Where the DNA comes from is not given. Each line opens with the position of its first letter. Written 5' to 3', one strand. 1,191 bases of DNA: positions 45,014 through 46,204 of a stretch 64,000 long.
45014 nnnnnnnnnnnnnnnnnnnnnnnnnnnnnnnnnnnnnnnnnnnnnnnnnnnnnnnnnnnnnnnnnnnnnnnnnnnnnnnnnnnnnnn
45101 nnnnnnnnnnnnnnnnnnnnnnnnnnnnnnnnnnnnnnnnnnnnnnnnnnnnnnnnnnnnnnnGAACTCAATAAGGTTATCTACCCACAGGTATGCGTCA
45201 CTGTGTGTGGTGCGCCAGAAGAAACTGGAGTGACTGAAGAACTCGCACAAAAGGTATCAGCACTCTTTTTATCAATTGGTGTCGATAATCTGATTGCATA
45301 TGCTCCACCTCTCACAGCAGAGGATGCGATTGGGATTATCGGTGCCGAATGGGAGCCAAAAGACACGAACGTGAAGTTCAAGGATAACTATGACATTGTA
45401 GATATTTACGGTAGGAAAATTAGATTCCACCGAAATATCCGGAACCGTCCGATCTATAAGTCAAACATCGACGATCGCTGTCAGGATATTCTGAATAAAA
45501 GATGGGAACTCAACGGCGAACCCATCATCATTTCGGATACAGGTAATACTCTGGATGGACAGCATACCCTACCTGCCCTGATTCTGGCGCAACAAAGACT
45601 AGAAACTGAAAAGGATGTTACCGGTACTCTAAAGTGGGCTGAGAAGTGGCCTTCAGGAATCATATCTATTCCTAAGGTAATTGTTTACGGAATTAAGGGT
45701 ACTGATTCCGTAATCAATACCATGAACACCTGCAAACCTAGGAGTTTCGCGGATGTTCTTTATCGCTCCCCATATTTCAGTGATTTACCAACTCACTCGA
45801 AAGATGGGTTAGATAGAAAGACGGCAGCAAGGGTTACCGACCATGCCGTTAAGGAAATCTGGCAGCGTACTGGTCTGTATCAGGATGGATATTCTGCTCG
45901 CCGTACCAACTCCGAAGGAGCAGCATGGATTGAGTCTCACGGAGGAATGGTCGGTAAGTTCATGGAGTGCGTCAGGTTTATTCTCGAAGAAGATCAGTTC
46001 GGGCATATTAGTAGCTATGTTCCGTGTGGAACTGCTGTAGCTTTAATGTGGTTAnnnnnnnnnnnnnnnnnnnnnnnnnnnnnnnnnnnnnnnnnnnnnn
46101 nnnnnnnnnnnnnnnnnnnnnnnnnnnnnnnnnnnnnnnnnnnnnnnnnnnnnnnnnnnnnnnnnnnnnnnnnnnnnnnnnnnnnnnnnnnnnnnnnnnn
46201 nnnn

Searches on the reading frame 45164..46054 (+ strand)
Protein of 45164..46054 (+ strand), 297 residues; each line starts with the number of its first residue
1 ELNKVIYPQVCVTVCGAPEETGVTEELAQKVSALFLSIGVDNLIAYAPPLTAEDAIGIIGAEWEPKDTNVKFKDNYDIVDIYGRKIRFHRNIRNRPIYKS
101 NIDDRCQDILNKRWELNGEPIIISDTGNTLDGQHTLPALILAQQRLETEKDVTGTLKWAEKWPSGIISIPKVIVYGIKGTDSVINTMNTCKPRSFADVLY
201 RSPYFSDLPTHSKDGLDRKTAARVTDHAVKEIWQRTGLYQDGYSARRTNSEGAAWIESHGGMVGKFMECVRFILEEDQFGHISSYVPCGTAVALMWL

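Call 81: predict_structure(alignment_id=A4)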
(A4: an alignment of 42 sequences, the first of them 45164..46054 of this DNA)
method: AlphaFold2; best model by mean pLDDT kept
length: 297 residues; sequences in the alignment: 42
mean_pLDDT: 93.2   pTM: 0.83
mean pLDDT of the five models: 93.2, 93.1, 92.2, 91.8, 91.8
residues with pLDDT >= 90: 246; 70-90: 45; 50-70: 6; < 50: 0
segments of 3 or more residues with pLDDT < 50: none
pLDDT, mean of each block of 10 residues (from residue 1): 86 98 97 96 96 98 94 95 97 90 95 94 96 97 98 96 98 96 80 86 90 90 96 89 76 91 95 95 96 97
secondary structure, 60 per line:
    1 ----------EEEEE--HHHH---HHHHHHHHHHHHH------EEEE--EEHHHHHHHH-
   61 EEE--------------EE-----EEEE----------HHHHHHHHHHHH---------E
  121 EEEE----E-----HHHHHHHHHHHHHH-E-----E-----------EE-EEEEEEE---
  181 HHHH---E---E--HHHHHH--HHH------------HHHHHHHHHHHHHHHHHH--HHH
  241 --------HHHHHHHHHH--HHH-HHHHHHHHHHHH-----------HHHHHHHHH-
elements in order: E11-15 H18-21 H25-37 E44-47 H52-59 E61-63 E85-88 H99-110 E120-124 H135-148 E171-177 H181-184 H195-200 H218-235 H249-258 H265-276 H288-296

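Call 83: fold_search(model_id=the predicted structure, library=pdb)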
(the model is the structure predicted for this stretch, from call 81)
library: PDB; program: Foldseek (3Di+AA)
matches with E <= 10: 119; with E <= 0.001: 0
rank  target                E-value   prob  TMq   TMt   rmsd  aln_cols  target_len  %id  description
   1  9noc_a                4.4e-01  0.04  0.12  0.07  19.3       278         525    9  CCT G beta 5 S123L complex state 3 (released 2026-04-01)
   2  9noc_A                9.1e-01  0.03  0.12  0.07  19.3       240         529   10  CCT G beta 5 S123L complex state 3 (released 2026-04-01)
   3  6vq6_D                1.3e+00  0.04  0.14  0.10  16.9       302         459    8  Mammalian V-ATPase from rat brain - composite model of rotational state 1 bound to ADP and SidK (built from focused re (released 2020-03-18)
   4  3vr6_A                1.3e+00  0.04  0.13  0.08  17.1       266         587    9  Crystal structure of AMP-PNP bound Enterococcus hirae V1-ATPase [bV1] (released 2013-01-16)
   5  3vr5_C                1.4e+00  0.04  0.14  0.09  17.2       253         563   11  Crystal structure of nucleotide-free Enterococcus hirae V1-ATPase [eV1(L)] (released 2013-01-16)
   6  7v9r_B                1.4e+00  0.02  0.13  0.09  20.3       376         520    8  Crystal Structure of the heptameric EcHsp60 (released 2022-08-31)
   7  8pe8_A                1.7e+00  0.02  0.12  0.08  21.6       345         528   10  Symmetry expanded D7 local refined map of mitochondrial heat-shock protein 60-like protein from Chaetomium thermophilu (released 2023-08-16)
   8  7v98_A                1.8e+00  0.02  0.14  0.12  20.6       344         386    8  Crystal Structure of the Dimeric EcHsp60 (released 2022-08-31)
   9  7k3z_E                1.8e+00  0.02  0.11  0.06  21.3       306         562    9  P. falciparum Cpn60 D474A mutant bound to ATP (released 2021-04-21)
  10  7upq_A                1.9e+00  0.07  0.12  0.16  13.2       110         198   12  Crystal structure of designed heterotrimeric assembly DHT03_1arm_A21/B/C (released 2022-12-14)
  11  9shk_A                1.9e+00  0.02  0.13  0.09  21.6       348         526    9  ADP-bound human mitochondrial Hsp60 single ring complex (C7) (released 2025-12-10)
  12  7l7s_H                1.9e+00  0.01  0.11  0.08  20.3       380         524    9  Human mitochondrial chaperonin mHsp60 (released 2021-08-25)
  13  5tj9_A                2.0e+00  0.04  0.13  0.09  15.2       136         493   11  2.6 Angstrom Crystal Structure of S-adenosylhomocysteinase from Cryptosporidium parvum in Complex with Aristeromycin a (released 2016-10-19)
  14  9a4e_A                2.0e+00  0.02  0.13  0.10  17.4       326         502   10  Integrative model of ATPA-ATPF by crosslinking MS and deep learning (released 2024-09-18)
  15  9itj_C                2.1e+00  0.03  0.17  0.12  16.6       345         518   10  Chloroflexus aurantiacus ATP synthase, state 1 (released 2025-03-19)
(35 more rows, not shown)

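Call 85: fold_search(model_id=the predicted structure, library=viral)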
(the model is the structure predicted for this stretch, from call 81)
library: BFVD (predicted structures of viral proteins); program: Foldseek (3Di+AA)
matches with E <= 10: 199; with E <= 0.001: 9
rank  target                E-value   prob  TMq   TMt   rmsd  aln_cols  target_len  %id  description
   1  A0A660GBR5            3.3e-06  1.00  0.28  0.29  16.6       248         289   15  (no name in the UniProt tables at hand)
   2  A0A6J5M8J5            1.0e-05  1.00  0.42  0.29   7.1       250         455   19  Uncharacterized protein [uncultured Caudovirales phage]
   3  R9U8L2                1.9e-05  1.00  0.26  0.22  16.4       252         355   15  (no name in the UniProt tables at hand)
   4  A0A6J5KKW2            3.3e-05  1.00  0.26  0.24  15.4       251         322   13  Uncharacterized protein [uncultured Caudovirales phage]
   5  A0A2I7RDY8            4.6e-05  1.00  0.28  0.32  15.8       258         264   15  (no name in the UniProt tables at hand)
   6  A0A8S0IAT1            5.5e-05  1.00  0.27  0.25  16.0       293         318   13  (no name in the UniProt tables at hand)
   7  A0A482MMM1            5.8e-05  1.00  0.28  0.27  15.0       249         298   18  (no name in the UniProt tables at hand)
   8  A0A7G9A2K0            1.1e-04  1.00  0.26  0.25  15.5       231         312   16  Helix-turn-helix DNA binding domain protein [Mycobacterium phage Estes]
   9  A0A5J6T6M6            2.5e-04  1.00  0.26  0.26  15.9       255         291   14  Helix-turn-helix DNA binding domain protein [Mycobacterium phage Mercurio]
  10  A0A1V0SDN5            3.2e-03  0.98  0.33  0.27   8.8       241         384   11  GmrSD restriction endonucleases N-terminal domain-containing protein [Indivirus ILV1]
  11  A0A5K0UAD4            4.2e-03  0.97  0.39  0.27   9.0       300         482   10  GmrSD restriction endonucleases N-terminal domain-containing protein [Yasminevirus sp. GU-2018]
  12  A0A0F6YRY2            5.3e-03  0.98  0.25  0.23  17.0       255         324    9  ParB-like nuclease domain protein [Mycobacterium phage Baee]
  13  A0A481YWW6            5.6e-03  0.90  0.29  0.32  14.7       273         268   12  DNA-sulfur modification-associated protein [Marseillevirus LCMAC202]
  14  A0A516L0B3            7.4e-03  0.69  0.23  0.28  16.1       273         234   11  (no name in the UniProt tables at hand)
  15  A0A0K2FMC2            8.8e-03  0.96  0.37  0.28   7.6       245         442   10  (no name in the UniProt tables at hand)
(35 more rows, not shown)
